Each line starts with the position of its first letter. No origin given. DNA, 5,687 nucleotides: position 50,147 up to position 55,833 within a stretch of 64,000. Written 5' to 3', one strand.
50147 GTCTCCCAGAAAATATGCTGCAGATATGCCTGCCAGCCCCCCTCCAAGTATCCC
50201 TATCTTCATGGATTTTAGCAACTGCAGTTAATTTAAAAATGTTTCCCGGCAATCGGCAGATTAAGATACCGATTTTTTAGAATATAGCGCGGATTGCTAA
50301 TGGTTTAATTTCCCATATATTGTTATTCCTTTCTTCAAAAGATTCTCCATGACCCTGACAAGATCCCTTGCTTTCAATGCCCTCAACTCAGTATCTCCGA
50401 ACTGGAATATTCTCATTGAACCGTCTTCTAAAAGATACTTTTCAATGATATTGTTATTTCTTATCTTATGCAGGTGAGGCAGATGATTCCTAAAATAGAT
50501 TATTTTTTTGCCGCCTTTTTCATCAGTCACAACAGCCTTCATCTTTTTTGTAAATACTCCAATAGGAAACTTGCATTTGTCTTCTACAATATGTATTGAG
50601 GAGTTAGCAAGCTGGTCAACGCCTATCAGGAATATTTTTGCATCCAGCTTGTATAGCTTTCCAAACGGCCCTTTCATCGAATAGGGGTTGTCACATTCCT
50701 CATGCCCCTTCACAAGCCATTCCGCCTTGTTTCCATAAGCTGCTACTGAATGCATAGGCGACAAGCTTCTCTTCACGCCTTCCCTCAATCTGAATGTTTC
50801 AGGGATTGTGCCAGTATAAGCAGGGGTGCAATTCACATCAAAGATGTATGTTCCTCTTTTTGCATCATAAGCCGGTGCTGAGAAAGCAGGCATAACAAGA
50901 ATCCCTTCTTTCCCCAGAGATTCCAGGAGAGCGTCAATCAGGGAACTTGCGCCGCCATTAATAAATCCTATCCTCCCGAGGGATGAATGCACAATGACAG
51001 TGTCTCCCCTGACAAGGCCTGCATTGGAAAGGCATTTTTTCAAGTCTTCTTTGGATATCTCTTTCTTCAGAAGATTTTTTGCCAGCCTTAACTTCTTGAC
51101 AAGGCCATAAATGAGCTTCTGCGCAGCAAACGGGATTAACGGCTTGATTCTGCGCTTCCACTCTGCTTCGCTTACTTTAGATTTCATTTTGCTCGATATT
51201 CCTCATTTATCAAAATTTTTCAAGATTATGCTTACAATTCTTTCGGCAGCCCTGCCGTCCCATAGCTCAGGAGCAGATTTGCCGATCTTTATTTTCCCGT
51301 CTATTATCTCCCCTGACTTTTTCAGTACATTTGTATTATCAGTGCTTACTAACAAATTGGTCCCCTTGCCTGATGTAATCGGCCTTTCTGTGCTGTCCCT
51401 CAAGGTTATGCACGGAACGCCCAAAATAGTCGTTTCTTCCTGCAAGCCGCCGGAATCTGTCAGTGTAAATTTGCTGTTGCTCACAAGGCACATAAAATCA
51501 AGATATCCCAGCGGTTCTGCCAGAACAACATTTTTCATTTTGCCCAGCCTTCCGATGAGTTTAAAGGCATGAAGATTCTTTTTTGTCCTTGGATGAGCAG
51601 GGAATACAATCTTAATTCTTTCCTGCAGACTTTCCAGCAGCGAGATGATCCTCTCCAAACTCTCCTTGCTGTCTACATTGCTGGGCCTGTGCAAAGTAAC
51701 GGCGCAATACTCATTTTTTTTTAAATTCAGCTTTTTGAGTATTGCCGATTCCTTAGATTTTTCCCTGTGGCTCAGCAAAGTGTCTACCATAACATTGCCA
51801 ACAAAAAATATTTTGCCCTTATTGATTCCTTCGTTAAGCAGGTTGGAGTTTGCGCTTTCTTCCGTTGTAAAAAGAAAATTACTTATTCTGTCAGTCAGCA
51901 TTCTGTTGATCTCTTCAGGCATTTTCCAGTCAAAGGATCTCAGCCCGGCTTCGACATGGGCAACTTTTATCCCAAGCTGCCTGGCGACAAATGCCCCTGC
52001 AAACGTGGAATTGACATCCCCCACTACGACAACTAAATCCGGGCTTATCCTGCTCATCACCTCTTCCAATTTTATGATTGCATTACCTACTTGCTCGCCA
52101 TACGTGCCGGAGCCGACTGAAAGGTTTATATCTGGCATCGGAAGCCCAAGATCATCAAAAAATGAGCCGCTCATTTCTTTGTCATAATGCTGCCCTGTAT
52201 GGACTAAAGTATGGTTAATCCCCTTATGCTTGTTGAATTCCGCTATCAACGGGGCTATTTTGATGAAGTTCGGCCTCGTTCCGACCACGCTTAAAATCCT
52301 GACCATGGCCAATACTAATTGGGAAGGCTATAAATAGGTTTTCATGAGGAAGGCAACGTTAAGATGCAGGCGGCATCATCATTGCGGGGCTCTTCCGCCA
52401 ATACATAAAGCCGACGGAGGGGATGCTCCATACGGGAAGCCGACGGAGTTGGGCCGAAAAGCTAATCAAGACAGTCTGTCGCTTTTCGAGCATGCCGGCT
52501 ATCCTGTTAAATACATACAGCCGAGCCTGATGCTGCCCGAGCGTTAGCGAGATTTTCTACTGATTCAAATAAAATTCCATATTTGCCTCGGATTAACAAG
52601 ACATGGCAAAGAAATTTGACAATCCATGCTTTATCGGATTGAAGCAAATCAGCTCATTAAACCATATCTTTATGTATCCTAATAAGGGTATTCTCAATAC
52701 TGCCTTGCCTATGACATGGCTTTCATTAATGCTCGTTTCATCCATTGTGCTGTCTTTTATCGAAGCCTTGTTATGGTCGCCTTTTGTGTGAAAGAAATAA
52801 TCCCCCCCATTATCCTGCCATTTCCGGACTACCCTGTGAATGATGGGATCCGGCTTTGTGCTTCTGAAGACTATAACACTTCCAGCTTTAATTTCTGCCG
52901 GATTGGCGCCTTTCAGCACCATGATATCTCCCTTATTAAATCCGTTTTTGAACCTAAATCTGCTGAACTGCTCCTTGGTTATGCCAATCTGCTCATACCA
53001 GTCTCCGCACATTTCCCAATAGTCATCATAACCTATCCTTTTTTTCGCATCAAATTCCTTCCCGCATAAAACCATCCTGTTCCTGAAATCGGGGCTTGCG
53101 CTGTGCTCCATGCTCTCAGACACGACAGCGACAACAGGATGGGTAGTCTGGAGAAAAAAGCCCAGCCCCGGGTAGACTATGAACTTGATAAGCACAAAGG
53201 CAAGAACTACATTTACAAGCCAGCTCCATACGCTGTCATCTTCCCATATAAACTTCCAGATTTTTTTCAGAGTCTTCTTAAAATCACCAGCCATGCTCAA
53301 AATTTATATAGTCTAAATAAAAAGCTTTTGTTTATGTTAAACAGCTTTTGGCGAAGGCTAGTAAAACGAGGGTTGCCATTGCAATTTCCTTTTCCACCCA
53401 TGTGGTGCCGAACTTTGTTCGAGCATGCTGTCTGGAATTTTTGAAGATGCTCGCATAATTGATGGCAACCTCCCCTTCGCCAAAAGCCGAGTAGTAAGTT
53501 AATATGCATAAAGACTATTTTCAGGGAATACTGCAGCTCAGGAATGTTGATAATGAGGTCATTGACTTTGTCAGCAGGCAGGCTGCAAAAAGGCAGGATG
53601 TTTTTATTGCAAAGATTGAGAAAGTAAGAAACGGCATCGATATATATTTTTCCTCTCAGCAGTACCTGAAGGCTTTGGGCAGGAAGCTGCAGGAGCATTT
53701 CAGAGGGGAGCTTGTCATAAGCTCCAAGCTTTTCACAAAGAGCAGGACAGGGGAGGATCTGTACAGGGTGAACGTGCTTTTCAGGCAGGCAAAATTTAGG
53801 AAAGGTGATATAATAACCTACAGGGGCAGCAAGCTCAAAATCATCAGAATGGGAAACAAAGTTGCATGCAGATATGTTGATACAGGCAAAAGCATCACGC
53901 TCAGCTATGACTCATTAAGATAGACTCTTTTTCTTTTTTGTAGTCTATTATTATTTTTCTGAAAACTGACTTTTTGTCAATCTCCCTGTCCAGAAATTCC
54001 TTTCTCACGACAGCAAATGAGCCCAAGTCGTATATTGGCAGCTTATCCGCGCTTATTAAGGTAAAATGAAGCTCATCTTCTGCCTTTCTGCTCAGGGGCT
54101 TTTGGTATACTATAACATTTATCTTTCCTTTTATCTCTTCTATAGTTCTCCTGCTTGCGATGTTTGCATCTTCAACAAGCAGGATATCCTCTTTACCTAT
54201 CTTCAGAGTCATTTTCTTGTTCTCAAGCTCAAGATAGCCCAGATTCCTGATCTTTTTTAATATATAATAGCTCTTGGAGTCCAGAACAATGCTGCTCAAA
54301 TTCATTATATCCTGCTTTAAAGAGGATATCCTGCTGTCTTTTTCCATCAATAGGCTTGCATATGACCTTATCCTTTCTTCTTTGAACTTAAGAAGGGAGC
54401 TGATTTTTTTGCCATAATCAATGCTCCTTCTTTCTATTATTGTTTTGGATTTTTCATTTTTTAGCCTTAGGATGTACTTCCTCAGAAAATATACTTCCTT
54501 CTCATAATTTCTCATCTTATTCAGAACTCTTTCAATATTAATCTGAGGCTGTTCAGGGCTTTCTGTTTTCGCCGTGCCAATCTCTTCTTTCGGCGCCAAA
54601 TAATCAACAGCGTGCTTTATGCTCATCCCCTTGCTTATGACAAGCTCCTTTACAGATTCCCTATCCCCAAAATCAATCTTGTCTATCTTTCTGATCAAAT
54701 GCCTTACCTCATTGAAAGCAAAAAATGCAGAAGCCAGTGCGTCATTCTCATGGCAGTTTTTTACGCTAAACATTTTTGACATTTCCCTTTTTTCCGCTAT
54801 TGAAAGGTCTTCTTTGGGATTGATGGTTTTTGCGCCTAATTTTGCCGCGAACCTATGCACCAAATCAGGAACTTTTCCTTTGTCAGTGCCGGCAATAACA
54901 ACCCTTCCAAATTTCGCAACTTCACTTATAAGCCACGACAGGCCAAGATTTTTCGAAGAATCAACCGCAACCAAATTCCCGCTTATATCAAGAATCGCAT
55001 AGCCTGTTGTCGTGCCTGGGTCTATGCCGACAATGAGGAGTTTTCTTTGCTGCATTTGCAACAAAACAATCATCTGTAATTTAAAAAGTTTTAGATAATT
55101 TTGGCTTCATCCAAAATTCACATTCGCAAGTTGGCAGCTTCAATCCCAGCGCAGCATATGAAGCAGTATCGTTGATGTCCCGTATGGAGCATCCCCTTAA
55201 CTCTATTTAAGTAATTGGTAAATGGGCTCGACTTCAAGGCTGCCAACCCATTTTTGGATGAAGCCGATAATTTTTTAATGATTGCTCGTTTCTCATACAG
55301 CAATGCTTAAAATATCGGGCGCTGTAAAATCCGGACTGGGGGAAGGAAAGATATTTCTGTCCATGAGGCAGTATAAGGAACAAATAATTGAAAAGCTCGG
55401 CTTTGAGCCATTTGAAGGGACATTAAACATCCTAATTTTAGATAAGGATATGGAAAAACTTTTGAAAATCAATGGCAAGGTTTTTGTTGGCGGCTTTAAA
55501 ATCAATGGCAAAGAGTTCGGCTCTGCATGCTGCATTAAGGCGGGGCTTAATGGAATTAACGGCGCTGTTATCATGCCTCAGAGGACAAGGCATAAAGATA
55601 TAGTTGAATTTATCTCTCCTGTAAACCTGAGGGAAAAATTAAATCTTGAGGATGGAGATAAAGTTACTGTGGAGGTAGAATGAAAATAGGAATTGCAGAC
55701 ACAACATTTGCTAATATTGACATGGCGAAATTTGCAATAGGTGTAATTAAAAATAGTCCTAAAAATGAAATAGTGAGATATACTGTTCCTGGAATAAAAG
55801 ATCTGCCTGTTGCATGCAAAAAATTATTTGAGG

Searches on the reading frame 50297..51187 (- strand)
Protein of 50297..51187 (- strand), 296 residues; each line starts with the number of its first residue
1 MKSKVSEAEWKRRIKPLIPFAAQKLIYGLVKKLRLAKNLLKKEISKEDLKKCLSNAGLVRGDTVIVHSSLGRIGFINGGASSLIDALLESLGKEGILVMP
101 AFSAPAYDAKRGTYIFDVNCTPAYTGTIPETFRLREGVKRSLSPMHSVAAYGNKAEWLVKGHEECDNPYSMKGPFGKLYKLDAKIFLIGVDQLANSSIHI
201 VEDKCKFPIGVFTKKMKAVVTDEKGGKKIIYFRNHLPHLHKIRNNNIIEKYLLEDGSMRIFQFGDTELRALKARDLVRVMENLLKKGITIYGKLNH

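Call 10: search_protein_families(library=pfam, proteins=[window:50297-51187:-], max_evalue=0.00001)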
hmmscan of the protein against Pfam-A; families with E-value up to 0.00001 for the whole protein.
window:50297-51187:- (296 aa): 1 family
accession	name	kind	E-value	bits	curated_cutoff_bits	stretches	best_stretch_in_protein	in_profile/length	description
PF02522.19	Antibiotic_NAT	-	5.7e-51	173.8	25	1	65-284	1-231/232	Aminoglycoside 3-N-acetyltransferase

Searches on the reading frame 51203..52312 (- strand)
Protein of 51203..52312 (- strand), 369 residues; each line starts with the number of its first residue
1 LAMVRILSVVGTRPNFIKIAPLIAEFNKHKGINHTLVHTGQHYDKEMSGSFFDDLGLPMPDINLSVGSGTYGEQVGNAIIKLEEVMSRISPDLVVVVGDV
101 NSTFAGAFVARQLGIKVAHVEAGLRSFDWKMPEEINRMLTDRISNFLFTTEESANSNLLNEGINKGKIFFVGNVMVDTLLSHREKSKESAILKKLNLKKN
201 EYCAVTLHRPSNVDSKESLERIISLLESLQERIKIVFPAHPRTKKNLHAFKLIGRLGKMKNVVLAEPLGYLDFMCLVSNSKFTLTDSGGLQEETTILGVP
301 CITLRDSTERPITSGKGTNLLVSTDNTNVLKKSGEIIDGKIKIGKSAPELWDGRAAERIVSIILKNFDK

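Call 10: search_protein_families(library=pfam, proteins=[window:51203-52312:-], max_evalue=0.00001)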
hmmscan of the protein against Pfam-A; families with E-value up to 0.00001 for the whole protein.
window:51203-52312:- (369 aa): 1 family
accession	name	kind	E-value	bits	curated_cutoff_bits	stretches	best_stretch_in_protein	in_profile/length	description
PF02350.25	Epimerase_2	-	2.7e-108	362.4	30.6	1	25-363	2-346/347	UDP-N-acetylglucosamine 2-epimerase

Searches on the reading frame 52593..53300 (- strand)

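Call 10: search_protein_families(library=pfam, proteins=[window:52593-53300:-], max_evalue=0.00001)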
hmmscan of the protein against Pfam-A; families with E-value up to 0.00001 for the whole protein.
window:52593-53300:- (235 aa): 0 families

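Call 63: search_protein_families(library=pfam, proteins=[window:52593-53300:-], max_evalue=0.1)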
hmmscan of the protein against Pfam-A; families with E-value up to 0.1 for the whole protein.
window:52593-53300:- (235 aa): 1 family
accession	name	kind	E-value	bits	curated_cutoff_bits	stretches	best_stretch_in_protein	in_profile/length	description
PF15060.11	PPDFL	-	0.08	13.6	27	0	48-88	59-99/110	Differentiation and proliferation regulator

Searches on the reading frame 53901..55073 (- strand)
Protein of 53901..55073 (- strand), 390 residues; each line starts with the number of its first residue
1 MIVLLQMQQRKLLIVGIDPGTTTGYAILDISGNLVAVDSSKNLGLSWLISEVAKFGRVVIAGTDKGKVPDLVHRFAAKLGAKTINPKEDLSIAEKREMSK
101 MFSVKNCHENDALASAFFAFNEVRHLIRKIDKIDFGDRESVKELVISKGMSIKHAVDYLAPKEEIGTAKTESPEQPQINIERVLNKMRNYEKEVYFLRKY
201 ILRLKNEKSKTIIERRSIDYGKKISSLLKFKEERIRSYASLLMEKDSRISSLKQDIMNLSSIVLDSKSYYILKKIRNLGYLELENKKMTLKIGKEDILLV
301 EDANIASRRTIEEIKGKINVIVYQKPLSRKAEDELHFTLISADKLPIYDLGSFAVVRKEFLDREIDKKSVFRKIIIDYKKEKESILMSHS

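Call 10: search_protein_families(library=pfam, proteins=[window:53901-55073:-], max_evalue=0.00001)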
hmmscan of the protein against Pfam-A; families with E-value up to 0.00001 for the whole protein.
window:53901-55073:- (390 aa): 1 family
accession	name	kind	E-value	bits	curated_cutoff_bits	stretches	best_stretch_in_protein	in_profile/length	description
PF04312.18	DUF460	-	1.6e-33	115.7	28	1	7-116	26-135/135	Protein of unknown function (DUF460)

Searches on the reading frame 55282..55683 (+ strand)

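Call 63: search_protein_families(library=pfam, proteins=[window:55282-55683:+], max_evalue=0.1)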
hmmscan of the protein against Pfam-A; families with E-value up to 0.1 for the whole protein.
window:55282-55683:+ (133 aa): 2 families
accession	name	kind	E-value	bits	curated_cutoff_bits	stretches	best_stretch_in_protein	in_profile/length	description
PF01982.22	CTP-dep_RFKase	-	1.8e-37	128.4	25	1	15-132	1-121/121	Domain of unknown function DUF120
PF04014.23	MazE_antitoxin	-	0.0048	17.3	24.7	1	113-132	13-32/48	Antidote-toxin recognition MazE, bacterial antitoxin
